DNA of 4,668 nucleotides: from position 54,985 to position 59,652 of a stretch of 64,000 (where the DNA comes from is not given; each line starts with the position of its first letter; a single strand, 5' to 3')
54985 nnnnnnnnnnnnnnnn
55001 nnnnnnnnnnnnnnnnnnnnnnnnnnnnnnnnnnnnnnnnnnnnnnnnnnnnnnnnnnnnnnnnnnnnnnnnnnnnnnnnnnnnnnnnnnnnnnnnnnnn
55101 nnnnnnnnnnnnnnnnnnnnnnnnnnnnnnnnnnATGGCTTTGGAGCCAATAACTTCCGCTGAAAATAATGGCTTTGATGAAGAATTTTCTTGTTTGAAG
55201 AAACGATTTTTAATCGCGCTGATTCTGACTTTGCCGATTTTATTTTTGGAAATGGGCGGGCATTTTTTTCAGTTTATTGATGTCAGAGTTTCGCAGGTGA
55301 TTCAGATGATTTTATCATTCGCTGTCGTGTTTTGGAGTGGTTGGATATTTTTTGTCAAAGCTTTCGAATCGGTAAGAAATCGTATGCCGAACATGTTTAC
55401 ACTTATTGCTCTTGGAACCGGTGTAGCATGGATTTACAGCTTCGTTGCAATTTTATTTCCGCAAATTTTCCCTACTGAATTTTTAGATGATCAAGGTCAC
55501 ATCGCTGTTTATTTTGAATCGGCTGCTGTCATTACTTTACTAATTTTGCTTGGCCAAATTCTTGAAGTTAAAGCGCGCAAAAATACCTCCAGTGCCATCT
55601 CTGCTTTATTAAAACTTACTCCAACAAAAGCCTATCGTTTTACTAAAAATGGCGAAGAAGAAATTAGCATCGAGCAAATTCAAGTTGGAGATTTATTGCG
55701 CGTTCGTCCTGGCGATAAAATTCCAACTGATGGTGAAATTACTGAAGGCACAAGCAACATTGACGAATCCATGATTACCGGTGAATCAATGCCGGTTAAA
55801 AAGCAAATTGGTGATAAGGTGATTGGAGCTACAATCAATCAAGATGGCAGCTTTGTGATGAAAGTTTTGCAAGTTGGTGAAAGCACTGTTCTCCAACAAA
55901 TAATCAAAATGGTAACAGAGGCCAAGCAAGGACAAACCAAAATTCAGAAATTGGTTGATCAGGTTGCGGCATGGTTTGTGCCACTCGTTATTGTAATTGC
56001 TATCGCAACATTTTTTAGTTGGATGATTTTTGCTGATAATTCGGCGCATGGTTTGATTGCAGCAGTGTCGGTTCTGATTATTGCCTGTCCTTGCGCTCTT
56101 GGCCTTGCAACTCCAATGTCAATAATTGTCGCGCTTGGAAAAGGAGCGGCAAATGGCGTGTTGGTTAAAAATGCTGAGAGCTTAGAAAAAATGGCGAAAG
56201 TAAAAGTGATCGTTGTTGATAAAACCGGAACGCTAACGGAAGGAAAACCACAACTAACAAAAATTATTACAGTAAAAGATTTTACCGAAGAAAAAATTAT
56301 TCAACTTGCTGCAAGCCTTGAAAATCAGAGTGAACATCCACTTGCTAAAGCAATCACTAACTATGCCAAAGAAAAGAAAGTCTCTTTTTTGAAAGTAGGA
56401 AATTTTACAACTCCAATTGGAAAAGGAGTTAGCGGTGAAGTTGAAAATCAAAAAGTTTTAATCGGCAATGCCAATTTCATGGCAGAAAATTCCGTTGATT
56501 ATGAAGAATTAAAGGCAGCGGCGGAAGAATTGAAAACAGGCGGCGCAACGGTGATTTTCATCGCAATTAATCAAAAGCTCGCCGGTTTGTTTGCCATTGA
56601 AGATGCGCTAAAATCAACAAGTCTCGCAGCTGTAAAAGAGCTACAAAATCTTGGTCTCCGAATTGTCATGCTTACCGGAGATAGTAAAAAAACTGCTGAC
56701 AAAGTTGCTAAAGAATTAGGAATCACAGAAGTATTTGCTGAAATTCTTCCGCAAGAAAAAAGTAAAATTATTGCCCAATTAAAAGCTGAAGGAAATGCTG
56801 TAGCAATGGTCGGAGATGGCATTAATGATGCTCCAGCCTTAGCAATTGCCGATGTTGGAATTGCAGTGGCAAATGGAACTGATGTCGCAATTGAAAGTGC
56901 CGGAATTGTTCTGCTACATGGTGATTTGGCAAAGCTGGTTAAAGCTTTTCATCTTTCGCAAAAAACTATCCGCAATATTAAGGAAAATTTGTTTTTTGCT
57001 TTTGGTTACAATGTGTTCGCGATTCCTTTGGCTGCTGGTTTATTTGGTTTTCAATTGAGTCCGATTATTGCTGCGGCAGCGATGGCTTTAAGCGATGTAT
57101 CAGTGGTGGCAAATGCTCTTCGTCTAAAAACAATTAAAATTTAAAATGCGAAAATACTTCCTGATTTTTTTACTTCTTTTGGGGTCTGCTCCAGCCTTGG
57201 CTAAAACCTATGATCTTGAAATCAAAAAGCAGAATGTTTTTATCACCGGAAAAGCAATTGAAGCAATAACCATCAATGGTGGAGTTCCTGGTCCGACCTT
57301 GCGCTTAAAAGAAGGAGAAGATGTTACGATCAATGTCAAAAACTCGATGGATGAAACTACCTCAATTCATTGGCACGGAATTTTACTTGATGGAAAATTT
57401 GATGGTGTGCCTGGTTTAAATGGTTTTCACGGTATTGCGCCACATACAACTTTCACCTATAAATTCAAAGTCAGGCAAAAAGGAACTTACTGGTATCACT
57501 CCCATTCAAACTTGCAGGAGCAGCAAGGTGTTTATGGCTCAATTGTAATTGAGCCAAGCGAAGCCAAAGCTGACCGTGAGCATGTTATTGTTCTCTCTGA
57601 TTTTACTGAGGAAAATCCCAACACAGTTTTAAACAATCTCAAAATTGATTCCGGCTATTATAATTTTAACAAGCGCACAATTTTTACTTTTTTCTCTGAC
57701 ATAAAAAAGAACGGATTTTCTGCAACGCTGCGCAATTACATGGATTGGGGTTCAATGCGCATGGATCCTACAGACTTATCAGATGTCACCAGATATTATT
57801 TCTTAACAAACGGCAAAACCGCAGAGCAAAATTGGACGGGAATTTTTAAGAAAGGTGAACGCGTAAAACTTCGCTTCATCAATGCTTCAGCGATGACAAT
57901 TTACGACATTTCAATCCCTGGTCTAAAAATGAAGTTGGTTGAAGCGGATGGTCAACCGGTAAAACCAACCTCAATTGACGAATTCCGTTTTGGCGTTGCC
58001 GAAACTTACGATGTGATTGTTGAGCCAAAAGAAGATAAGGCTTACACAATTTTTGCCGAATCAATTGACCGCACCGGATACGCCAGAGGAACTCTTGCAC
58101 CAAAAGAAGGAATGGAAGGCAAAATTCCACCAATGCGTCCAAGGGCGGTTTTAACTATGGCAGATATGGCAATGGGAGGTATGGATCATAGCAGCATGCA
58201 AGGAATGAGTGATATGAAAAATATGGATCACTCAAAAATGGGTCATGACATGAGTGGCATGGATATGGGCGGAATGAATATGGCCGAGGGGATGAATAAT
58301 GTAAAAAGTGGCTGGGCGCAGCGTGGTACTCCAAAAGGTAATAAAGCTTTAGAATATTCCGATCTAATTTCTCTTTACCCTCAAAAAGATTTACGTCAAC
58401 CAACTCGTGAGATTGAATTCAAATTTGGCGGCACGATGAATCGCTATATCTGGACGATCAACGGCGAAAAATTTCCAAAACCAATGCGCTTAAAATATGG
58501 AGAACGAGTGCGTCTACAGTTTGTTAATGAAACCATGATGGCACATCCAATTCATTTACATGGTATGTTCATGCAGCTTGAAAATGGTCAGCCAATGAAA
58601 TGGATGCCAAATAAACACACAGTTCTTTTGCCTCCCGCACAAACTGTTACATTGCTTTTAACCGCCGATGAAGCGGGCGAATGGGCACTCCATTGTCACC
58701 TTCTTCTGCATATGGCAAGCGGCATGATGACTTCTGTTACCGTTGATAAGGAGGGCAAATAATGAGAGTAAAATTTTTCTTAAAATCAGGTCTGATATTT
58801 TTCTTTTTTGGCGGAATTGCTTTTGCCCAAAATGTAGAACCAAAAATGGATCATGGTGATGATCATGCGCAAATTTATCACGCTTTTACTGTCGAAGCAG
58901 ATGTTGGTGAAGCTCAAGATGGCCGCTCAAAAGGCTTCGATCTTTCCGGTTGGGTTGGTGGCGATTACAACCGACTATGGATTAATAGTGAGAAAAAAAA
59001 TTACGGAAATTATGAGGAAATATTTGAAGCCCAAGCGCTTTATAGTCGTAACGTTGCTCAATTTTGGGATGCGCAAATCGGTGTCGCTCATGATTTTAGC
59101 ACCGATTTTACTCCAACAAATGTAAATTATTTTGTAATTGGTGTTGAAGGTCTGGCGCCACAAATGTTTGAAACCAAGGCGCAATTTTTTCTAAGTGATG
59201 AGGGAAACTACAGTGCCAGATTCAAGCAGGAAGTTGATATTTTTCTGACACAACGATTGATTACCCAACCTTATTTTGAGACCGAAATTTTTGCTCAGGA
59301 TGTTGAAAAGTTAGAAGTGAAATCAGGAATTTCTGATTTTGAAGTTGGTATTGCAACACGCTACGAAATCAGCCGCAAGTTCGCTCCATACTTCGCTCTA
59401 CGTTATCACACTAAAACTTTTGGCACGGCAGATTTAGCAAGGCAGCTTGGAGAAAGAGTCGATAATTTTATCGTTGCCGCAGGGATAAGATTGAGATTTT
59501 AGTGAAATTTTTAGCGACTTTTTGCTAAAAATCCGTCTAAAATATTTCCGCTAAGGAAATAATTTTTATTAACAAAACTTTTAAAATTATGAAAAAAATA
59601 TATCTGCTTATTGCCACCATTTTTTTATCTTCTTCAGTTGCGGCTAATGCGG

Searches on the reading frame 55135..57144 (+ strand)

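Call 36: search_protein_families(library=ncbifam, proteins=[window:55135-57144:+], max_evalue=0.001)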
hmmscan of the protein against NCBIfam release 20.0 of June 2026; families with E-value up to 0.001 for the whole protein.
window:55135-57144:+ (669 aa): 29 families (the best 25 are shown)
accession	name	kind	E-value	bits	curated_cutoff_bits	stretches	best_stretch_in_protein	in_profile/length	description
TIGR01525.1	ATPase-IB_hvy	subfamily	9.2e-194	645.4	346.25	1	87-664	1-560/560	heavy metal translocating P-type ATPase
NF007952.0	PRK10671.1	equivalog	4.3e-190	633.8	1316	1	24-665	192-832/838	copper-exporting P-type ATPase CopA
TIGR01511.1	ATPase-IB1_Cu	subfamily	9.7e-183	608.9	397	1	69-665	2-542/542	copper-translocating P-type ATPase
TIGR01512.1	ATPase-IB2_Cd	subfamily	1.3e-128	429.8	313.5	2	128-450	19-308/494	cadmium family heavy metal-translocating P-type ATPase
NF008262.1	PRK11033.1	equivalog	1.2e-120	404.1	1005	1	129-665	197-728/731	zinc/cadmium/mercury/lead-transporting ATPase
NF033775.1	P_type_ZntA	exception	1.3e-108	364.3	1240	1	129-665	202-729/732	Zn(II)/Cd(II)/Pb(II) translocating P-type ATPase ZntA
TIGR01494.1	ATPase_P-type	subfamily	1.8e-100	336.7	62.3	1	132-648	1-475/478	HAD-IC family P-type ATPase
TIGR01647.1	ATPase-IIIA_H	equivalog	8.8e-61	206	615.5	2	127-531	55-482/755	plasma-membrane proton-efflux P-type ATPase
TIGR01497.1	kdpB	equivalog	7.8e-57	192.8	527.9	1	97-609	37-564/675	potassium-transporting ATPase subunit KdpB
NF010609.0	PRK14010.1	equivalog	1.5e-51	175.5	1323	1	100-608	43-558/673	K(+)-transporting ATPase subunit B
TIGR01517.1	ATPase-IIB_Ca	equivalog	2.1e-45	155.2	507.05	2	168-390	159-394/882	calcium-translocating P-type ATPase, PMCA-type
TIGR01522.1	ATPase-IIA2_Ca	equivalog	8.2e-44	149.6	798.3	3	532-634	566-669/854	calcium-transporting P-type ATPase, PMR1-type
TIGR01524.1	ATPase-IIIB_Mg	equivalog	1.3e-38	132.5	610.75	2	523-634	572-686/867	magnesium-translocating P-type ATPase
TIGR01116.1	ATPase-IIA1_Ca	equivalog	1.5e-37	129.2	703.4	2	480-622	455-612/799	calcium-translocating P-type ATPase, SERCA-type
TIGR01657.1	P-ATPase-V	hypoth_equivalog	1.2e-36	125.8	618.25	3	126-394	192-486/1055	ATP13A2 family polyamine export P-type ATPase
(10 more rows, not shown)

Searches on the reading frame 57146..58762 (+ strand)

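Call 36: search_protein_families(library=ncbifam, proteins=[window:57146-58762:+], max_evalue=0.001)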
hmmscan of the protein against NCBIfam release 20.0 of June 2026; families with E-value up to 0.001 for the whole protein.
window:57146-58762:+ (538 aa): 8 families
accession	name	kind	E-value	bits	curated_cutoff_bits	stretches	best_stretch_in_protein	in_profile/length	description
TIGR01480.1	copper_res_A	subfamily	3.5e-203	676.3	478.95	2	20-384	46-416/593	copper resistance system multicopper oxidase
TIGR03388.1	ascorbase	equivalog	9.3e-40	136.8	614.8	2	21-155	3-144/542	L-ascorbate oxidase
TIGR03389.1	laccase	equivalog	7.4e-36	124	558.9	2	19-165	3-156/539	laccase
TIGR03390.1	ascorbOXfungal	equivalog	6.1e-30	104.2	445.35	1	23-475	12-450/538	L-ascorbate oxidase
NF008205.1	PRK10965.1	equivalog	2e-28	99.5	525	2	22-140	48-168/529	multicopper oxidase CueO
TIGR02376.1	Cu_nitrite_red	equivalog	9.3e-17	61.3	296.3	1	23-145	31-154/326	copper-containing nitrite reductase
NF008135.0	PRK10883.1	equivalog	1.4e-09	37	581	1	31-133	58-157/471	cell division protein FtsP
NF045554.1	AmiPhnlOxPhsA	equivalog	0.00075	18.2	950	0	490-533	526-570/581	O-aminophenol oxidase PhsA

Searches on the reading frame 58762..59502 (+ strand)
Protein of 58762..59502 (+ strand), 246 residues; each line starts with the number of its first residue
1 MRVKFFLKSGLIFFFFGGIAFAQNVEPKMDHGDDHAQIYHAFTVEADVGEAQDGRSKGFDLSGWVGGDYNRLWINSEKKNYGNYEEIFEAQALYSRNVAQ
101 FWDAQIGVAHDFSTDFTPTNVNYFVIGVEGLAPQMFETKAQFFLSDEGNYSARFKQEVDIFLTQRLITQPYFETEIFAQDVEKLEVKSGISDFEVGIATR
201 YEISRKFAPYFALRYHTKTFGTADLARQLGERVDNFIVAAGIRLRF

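Call 36: search_protein_families(library=ncbifam, proteins=[window:58762-59502:+], max_evalue=0.001)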
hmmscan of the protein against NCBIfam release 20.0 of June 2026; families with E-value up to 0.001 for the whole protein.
window:58762-59502:+ (246 aa): 0 families

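Call 42: search_protein_families(library=pfam, proteins=[window:58762-59502:+], max_evalue=0.0001)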
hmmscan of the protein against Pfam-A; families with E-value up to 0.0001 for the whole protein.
window:58762-59502:+ (246 aa): 1 family
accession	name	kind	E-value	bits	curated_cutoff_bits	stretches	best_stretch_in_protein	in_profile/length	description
PF05275.17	CopB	-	4.6e-61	206.5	27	1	51-246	15-208/208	Copper resistance protein B precursor (CopB)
